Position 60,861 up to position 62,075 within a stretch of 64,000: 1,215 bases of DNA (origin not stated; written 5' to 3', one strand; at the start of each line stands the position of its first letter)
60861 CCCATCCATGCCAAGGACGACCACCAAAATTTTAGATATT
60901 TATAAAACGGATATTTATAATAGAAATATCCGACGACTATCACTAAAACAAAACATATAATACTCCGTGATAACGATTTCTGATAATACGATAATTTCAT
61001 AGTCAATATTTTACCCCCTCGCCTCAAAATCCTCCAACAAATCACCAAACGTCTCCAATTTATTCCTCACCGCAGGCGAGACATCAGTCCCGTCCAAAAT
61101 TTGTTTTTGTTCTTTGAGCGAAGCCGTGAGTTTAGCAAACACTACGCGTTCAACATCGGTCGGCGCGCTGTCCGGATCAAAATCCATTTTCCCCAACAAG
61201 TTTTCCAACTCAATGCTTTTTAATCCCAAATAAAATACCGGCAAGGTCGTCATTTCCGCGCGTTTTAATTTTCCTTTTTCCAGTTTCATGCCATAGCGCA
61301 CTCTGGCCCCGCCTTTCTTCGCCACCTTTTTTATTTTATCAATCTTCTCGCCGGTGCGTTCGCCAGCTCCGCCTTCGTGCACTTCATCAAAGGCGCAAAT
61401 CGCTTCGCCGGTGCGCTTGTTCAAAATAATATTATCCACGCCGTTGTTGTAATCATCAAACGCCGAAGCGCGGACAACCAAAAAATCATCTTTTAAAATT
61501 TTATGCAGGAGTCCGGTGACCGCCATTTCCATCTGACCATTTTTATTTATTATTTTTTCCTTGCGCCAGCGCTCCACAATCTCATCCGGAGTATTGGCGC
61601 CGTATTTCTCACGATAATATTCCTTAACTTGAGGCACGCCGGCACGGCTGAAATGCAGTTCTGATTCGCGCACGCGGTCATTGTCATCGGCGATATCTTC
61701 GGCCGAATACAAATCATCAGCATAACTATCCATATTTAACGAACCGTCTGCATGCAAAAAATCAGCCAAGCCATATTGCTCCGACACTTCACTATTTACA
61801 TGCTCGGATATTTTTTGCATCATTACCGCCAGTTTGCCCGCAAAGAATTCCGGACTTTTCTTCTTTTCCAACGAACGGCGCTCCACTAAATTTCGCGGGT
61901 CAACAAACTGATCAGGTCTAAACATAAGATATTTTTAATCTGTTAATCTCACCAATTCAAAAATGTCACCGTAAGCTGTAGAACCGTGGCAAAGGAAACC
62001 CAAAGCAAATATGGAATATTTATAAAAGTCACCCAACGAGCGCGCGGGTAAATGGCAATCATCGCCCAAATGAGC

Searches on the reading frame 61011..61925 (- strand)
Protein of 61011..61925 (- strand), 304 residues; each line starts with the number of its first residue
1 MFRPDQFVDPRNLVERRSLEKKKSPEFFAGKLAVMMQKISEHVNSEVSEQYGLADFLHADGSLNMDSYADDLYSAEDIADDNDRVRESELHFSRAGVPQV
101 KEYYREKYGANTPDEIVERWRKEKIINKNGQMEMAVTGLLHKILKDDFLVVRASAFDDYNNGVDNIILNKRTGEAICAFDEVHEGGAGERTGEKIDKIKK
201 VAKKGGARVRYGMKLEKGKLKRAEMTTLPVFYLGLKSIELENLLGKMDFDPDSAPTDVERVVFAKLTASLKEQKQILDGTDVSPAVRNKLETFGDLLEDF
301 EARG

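Call 3: search_protein_families(library=pfam, proteins=[window:61011-61925:-], max_evalue=0.1)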
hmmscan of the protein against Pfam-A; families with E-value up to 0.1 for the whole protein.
window:61011-61925:- (304 aa): 0 families

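Call 4: search_protein_families(library=padloc, proteins=[window:61011-61925:-], max_evalue=0.1)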
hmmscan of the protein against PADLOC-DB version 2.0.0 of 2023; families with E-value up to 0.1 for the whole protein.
window:61011-61925:- (304 aa): 0 families

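Call 5: search_protein_families(library=ncbifam, proteins=[window:61011-61925:-], max_evalue=0.1)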
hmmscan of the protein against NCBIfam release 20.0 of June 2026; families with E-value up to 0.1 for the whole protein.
window:61011-61925:- (304 aa): 0 families

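Call 7: search_solved_structures(query=window:61011-61925:-, max_evalue=10, show_alignments=2)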
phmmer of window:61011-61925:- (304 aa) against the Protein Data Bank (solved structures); distinct sequences matched with E-value up to 10: 3.
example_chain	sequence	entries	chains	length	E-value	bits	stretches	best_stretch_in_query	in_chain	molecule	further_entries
2wae_A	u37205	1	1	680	0.069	15.9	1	90-206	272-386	PENICILLIN-BINDING PROTEIN 2B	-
2wad_A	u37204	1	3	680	0.069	15.9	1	90-206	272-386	PENICILLIN-BINDING PROTEIN 2B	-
2waf_A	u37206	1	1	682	0.14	14.9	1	87-205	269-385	PENICILLIN-BINDING PROTEIN 2B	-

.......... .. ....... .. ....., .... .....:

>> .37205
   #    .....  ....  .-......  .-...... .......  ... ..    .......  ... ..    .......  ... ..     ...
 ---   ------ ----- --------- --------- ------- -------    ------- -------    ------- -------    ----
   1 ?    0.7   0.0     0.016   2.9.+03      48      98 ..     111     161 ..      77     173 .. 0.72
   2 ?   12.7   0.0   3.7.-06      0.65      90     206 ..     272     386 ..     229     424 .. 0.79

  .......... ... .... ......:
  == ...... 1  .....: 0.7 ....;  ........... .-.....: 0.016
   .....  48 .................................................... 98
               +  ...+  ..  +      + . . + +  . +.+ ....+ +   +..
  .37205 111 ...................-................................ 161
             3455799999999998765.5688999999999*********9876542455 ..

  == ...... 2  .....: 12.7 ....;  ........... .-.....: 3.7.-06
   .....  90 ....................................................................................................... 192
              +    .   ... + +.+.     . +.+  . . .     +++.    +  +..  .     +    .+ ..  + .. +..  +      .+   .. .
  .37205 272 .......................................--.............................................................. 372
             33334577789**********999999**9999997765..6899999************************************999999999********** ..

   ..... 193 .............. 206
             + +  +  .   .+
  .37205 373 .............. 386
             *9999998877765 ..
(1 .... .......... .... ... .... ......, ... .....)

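Call 8: search_protein_families(library=phrogs, proteins=[window:61011-61925:-], max_evalue=0.1)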
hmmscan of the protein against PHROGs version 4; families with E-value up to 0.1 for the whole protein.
window:61011-61925:- (304 aa): 0 families

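Call 17: find_homologous_proteins(query=window:61011-61925:-, max_evalue=0.001)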
Query window:61011-61925:- (304 aa): 84 proteins with E <= 0.001 among 1729 candidates.
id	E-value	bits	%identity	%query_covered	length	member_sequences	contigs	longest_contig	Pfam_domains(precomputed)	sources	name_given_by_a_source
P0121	1.0e-196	670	100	100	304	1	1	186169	-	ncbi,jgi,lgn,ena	ncbi:MAG: hypothetical protein WC457_03225 [Patescibacteria group bacterium]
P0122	1.9e-154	531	81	100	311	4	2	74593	-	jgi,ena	jgi:hypothetical protein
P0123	1.8e-147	508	80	98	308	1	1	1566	-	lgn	-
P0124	8.0e-145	500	78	100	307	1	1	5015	-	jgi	jgi:hypothetical protein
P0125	1.5e-137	476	74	100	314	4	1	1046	-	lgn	-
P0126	7.3e-136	470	75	96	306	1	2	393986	-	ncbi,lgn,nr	ncbi:MAG: hypothetical protein NTW66_02840 [Candidatus Magasanikbacteria bacterium]|nr:hypothetical 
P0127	8.8e-132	457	73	96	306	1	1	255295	-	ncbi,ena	-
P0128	1.1e-131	457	72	100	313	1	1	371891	-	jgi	-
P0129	5.4e-127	441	70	100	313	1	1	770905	-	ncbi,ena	-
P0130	2.4e-122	426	68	99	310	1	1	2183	-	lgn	-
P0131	5.4e-121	422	65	98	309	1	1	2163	-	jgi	-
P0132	3.8e-99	350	61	99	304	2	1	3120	-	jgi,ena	-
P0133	9.0e-93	329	58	94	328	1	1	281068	-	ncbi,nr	ncbi:MAG: hypothetical protein PHD72_00340 [Patescibacteria group bacterium]|nr:hypothetical protein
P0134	7.5e-85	303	50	99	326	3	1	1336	-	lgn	-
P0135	9.1e-85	303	49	95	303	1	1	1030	-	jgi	jgi:hypothetical protein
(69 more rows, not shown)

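Call 20: find_related_loci(query=A1, collection=genome_contigs, flank=10000)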
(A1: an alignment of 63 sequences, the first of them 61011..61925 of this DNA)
Query A1 (304 aa) in genome_contigs; peptide patterns used: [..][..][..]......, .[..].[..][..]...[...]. (x = any residue, [..] = any of these).
81 stretches matched a pattern; 24 encode a relative of the query (tblastn E <= 1e-3); 24 distinct loci.
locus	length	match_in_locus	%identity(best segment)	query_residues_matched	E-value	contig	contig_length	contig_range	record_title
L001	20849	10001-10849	75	2-292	5e-139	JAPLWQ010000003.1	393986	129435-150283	MAG: Candidatus Magasanikiibacteriota bacterium isolate LacPavin_0920_SED2_MAG_44_15 LacPavin_0920_SED2_scaffold_578913,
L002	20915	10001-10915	70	1-303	1e-136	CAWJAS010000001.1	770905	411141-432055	MAG: Candidatus Magasanikbacteria bacterium isolate MFD04716.bin.1.126 genome assembly, contig: contig_41330, whole geno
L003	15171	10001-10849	73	2-292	1e-134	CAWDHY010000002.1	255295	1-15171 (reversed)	MAG: Candidatus Magasanikbacteria bacterium isolate MFD04716.bin.1.125 genome assembly, contig: contig_21410, whole geno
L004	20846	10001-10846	58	20-304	1e-100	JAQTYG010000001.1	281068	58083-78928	MAG: Patescibacteria group bacterium isolate STC_31 NODE_65_length_281068_cov_16.490316_Sandtown_C, whole genome shotgun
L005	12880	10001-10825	46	15-297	4e-72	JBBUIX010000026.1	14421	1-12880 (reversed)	MAG: Patescibacteria group bacterium isolate H43-bin140_1 H43_bin140_1_000000000026, whole genome shotgun sequence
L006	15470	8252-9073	46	14-297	5e-71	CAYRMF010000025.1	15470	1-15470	MAG TPA_asm: uncultured Candidatus Saccharibacteria bacterium isolate SRP286056_co1_556 genome assembly, contig: NODE_46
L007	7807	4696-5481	44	36-302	3e-66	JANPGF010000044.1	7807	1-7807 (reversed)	MAG: Candidatus Kaiserbacteria bacterium isolate VAR_69_metabat_401 VAR_69_k141_4093214, whole genome shotgun sequence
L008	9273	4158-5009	45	10-297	5e-66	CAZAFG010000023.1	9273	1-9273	MAG TPA_asm: uncultured Candidatus Saccharibacteria bacterium isolate SRP286056_co2_554 genome assembly, contig: NODE_12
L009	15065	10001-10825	43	16-297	1e-62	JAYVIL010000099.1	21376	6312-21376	MAG: Candidatus Kaiserbacteria bacterium isolate GL51_DN_metabinner_26 GL51_DN_metabinner_26_98, whole genome shotgun se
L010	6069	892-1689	45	20-293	5e-62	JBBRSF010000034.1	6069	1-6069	MAG: Candidatus Paceibacteria bacterium isolate La2_metabat2.015 La2_metabat2.015_K_2601603L6069_cov_9.0000, whole genom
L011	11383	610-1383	41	39-297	2e-61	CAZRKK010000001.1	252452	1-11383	MAG TPA_asm: uncultured Candidatus Saccharibacteria bacterium isolate SRP170004_co1_269 genome assembly, contig: NODE_46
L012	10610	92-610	64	131-302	7e-61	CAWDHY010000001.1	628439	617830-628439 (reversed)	MAG: Candidatus Magasanikbacteria bacterium isolate MFD04716.bin.1.125 genome assembly, contig: contig_18216, whole geno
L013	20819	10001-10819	45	20-297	8e-58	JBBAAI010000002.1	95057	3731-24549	MAG: Candidatus Paceibacterota bacterium isolate SO_2017_GW3_38 scaffold_233_c1_OW296A_2017, whole genome shotgun sequen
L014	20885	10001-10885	39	11-300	2e-57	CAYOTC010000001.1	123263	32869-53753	MAG TPA_asm: uncultured Bdellovibrionales bacterium isolate SRP192927_co6_68 genome assembly, contig: NODE_80_length_123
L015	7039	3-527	60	131-304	8e-58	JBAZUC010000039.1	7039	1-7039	MAG: Parcubacteria group bacterium isolate SO_2017_GW1_218 NODE_40273_length_7039_cov_1.427951_OW334_2017, whole genome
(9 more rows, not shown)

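Call 26: predict_structure(alignment_id=A1)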
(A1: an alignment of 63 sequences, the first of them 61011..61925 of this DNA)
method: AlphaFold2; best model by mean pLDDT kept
length: 304 residues; sequences in the alignment: 63
mean_pLDDT: 89.3   pTM: 0.85
mean pLDDT of the five models: 89.3, 88.6, 88.0, 87.9, 87.9
residues with pLDDT >= 90: 232; 70-90: 39; 50-70: 22; < 50: 11
segments of 3 or more residues with pLDDT < 50: 15-19
pLDDT, mean of each block of 10 residues (from residue 1): 52 52 90 98 97 97 96 96 97 95 96 96 92 94 95 95 93 82 51 85 94 94 94 89 96 96 93 92 92 89 85
secondary structure, 60 per line:
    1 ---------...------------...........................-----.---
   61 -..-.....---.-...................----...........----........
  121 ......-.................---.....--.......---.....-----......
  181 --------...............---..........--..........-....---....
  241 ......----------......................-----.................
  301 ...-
elements in order: H25-51 H65-68 H75-93 H98-108 H113-126 H128-144 E148-152 H155-161 E165-169 E175-180 H189-203 E207-216 E219-228 E230-233 H237-246 H257-278 H284-303

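Call 39: search_protein_families(library=pfam, alignment_id=A3, max_evalue=0.001)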
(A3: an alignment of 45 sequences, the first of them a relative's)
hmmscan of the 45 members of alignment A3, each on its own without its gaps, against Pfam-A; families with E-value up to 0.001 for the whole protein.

A. member 1, L001:10971-11804:+ (277 aa): 2 families
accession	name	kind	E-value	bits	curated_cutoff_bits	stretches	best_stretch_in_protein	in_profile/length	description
PF01555.25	N6_N4_Mtase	-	1.8e-55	188.8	26.7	1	46-269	1-220/221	DNA methylase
PF03602.21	Cons_hypoth95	-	0.00081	19.5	24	0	28-56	94-124/182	Conserved hypothetical protein 95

B. families by the number of members that match (of 45 scanned): 35 families (the first 25 are shown)
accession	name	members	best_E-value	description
PF01926.29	MMR_HSR1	3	1e-20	50S ribosome-binding GTPase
PF02421.24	FeoB_N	3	1.8e-12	Ferrous iron transport protein B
PF03193.22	RsgA_GTPase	2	2.7e-10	RsgA GTPase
PF00009.33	GTP_EFTU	2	4e-08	Elongation factor Tu GTP binding domain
PF00350.29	Dynamin_N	2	5.4e-07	Dynamin family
PF01966.28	HD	2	2e-05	HD domain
PF10662.15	PduV-EutP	2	0.00027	Ethanolamine utilisation - propanediol utilisation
PF00501.34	AMP-binding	1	8.3e-91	AMP-binding enzyme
PF08713.17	DNA_alkylation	1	9e-56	DNA alkylation repair enzyme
PF01555.25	N6_N4_Mtase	1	1.8e-55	DNA methylase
PF01878.24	EVE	1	2e-53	EVE domain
PF01544.23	CorA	1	6.2e-42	CorA-like Mg2+ transporter protein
PF00075.30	RNase_H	1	4.9e-40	RNase H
PF06071.19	YchF-GTPase_C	1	7.7e-33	Protein of unknown function (DUF933)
PF13193.12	AMP-binding_C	1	4.7e-28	AMP-binding enzyme C-terminal domain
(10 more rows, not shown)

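Call 52: fold_search(model_id=the predicted structure, library=pdb)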
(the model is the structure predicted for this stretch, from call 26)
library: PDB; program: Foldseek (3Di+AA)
matches with E <= 10: 55; with E <= 0.001: 0
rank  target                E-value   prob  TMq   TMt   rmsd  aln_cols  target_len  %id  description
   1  6s48_B                3.0e-01  0.15  0.22  0.27  16.9       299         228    9  AvaII RESTRICTION ENDONUCLEASE IN COMPLEX WITH PARTIALLY CLEAVED dsDNA (released 2020-05-20)
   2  3a4k_A                8.9e-01  0.15  0.24  0.25  10.3       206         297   13  Crystal structural analysis of HindIII restriction endonuclease in complex with cognate DNA and divalent cations at 2. (released 2009-10-20)
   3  3ajv_B                9.4e-01  0.15  0.18  0.27  11.9       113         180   12  Splicing endonuclease from Aeropyrum pernix (released 2010-11-17)
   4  7wcf                  9.9e-01  0.06  0.14  0.14  18.8       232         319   10  Crystal structure of the kinase with AMP-PNP (released 2022-06-29)
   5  9bgk_F                1.1e+00  0.18  0.19  0.06  12.4       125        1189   17  Structure of V.cholera DdmDE (2D:1E) in complex with DNA (released 2024-10-23)
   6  8q6p_5                2.0e+00  0.02  0.09  0.09  20.6       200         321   10  X. laevis CMG dimer bound to dimeric DONSON - MCM ATPase (released 2023-10-18)
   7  3s8i_B                2.5e+00  0.04  0.08  0.17  13.3        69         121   16  The retroviral-like protease (RVP) domain of human DDI1 (released 2011-07-06)
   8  6f3z_A                2.5e+00  0.01  0.10  0.12  19.5       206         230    8  Complex of E. coli LolA and periplasmic domain of LolC (released 2018-07-25)
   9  9bf1_A                2.8e+00  0.15  0.19  0.06   4.0        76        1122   20  Structure of apo-state V. cholerae DdmD (released 2024-08-21)
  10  9dx3_F                2.9e+00  0.02  0.09  0.09  20.4       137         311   10  EcRuvB 9-mer pre-assembly complex (released 2026-01-21)
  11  9dx3_C                3.1e+00  0.02  0.10  0.09  20.9       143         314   12  EcRuvB 9-mer pre-assembly complex (released 2026-01-21)
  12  3tpv                  3.4e+00  0.06  0.15  0.11  14.9       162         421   11  Structure of pHipA bound to ADP (released 2012-10-03)
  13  2hl9                  3.6e+00  0.02  0.12  0.15  19.9       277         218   11  SUMO protease Ulp1 with the catalytic cysteine oxidized to a sulfonic acid (released 2007-07-31)
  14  9qhg_E                3.6e+00  0.01  0.10  0.12  20.8       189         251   13  NorQD complex state 4 from Jhaorihella thermophila (released 2026-03-25)
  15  9c6q_C                3.8e+00  0.10  0.18  0.05   4.1        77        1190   21  Structure of V. cholerae monomeric DdmD bound with ssDNA (released 2024-08-21)
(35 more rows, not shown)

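Call 53: search_protein_representatives(alignment_id=A1)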
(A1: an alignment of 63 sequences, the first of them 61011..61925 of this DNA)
Query: 63 sequences, 300 profile positions. Proteins with E-value up to 0.001 (for the whole library): 827; up to 1e-10: 749; up to 1e-30: 490. The best 150 are listed.
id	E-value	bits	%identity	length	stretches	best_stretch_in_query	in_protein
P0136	2.4e-126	437.5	-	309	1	3-298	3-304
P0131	2.2e-123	427.8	-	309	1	8-296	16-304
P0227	3.3e-108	378.0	-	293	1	11-297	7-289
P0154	1.9e-105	368.9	-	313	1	7-297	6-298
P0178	1.0e-104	366.6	-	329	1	7-298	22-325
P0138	6.4e-104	363.9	-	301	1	10-295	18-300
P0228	2.4e-102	358.8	-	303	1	16-296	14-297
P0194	4.8e-95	334.8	-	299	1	8-297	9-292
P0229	6.0e-93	327.9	-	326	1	8-293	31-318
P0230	1.0e-91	323.9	-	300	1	13-296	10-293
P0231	2.2e-91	322.7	-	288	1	15-295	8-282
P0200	8.7e-91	320.8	-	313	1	8-296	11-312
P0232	2.0e-87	309.7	-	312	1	6-298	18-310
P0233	2.8e-87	309.3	-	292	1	14-293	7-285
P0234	1.1e-86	307.3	-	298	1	11-297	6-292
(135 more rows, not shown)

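Call 72: search_solved_structures(query=A1, max_evalue=10, show_alignments=1)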
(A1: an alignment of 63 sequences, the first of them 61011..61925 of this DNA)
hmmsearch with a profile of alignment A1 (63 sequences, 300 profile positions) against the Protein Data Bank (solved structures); distinct sequences matched with E-value up to 10: 1.
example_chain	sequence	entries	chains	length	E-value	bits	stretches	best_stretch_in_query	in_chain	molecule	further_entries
2yv7_A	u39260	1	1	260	0.61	12.6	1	206-276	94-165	CG10997-PA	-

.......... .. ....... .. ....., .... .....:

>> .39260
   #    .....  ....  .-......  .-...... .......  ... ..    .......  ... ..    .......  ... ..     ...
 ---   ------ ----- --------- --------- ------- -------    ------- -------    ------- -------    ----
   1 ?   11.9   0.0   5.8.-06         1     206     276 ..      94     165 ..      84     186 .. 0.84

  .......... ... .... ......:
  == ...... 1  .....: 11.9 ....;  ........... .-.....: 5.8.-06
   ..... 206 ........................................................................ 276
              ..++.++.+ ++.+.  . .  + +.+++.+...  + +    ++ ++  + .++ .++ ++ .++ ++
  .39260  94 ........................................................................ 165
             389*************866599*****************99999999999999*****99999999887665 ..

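Call 78: find_encoding_contigs(protein=P0122, flank=8000, max_places=2)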
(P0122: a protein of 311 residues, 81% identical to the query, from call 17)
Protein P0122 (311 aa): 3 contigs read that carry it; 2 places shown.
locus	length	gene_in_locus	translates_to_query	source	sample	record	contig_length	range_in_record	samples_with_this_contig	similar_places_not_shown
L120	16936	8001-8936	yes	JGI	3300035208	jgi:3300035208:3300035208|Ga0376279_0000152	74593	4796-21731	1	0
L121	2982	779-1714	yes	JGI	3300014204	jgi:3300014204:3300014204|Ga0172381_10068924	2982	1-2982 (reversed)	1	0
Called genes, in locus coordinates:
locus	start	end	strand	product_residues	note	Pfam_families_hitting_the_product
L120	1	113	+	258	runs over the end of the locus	PF00121:TIM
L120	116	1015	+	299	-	-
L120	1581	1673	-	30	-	-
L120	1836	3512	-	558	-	PF02369:Big_1 (weak), PF13620:CarboxypepD_reg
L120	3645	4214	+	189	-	PF04542:Sigma70_r2, PF08281:Sigma70_r4_2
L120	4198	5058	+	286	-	-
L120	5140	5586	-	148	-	-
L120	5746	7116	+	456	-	PF02689:Herpes_Helicase (faint), PF05970:PIF1, PF13604:AAA_30, PF13245:AAA_19, PF21530:Pif1_2B_dom (faint), PF13538:UvrD_C_2 (weak)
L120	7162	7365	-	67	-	PF00313:CSD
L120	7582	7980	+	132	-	PF03073:TspO_MBR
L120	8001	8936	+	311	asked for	-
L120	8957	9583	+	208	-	-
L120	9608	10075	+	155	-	-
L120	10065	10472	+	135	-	PF00472:RF-1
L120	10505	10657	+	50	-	-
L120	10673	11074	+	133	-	-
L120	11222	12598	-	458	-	PF01565:FAD_binding_4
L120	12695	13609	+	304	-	PF01544:CorA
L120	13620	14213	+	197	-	PF14014:DUF4230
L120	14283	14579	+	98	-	PF02686:GatC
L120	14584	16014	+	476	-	PF01425:Amidase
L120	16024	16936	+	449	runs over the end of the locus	PF02481:DNA_processg_A (faint), PF18306:LDcluster4, PF03641:Lysine_decarbox, PF18306:LDcluster4, PF03641:Lysine_decarbox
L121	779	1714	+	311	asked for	-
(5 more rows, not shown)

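Call 81: search_protein_families(library=pfam, proteins=[L120:9608-10075:+, L120:10673-11074:+], max_evalue=0.05)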
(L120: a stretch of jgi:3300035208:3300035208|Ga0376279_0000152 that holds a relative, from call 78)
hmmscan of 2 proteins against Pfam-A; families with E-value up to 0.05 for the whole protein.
L120:9608-10075:+ (155 aa): 0 families

L120:10673-11074:+ (133 aa): 0 families
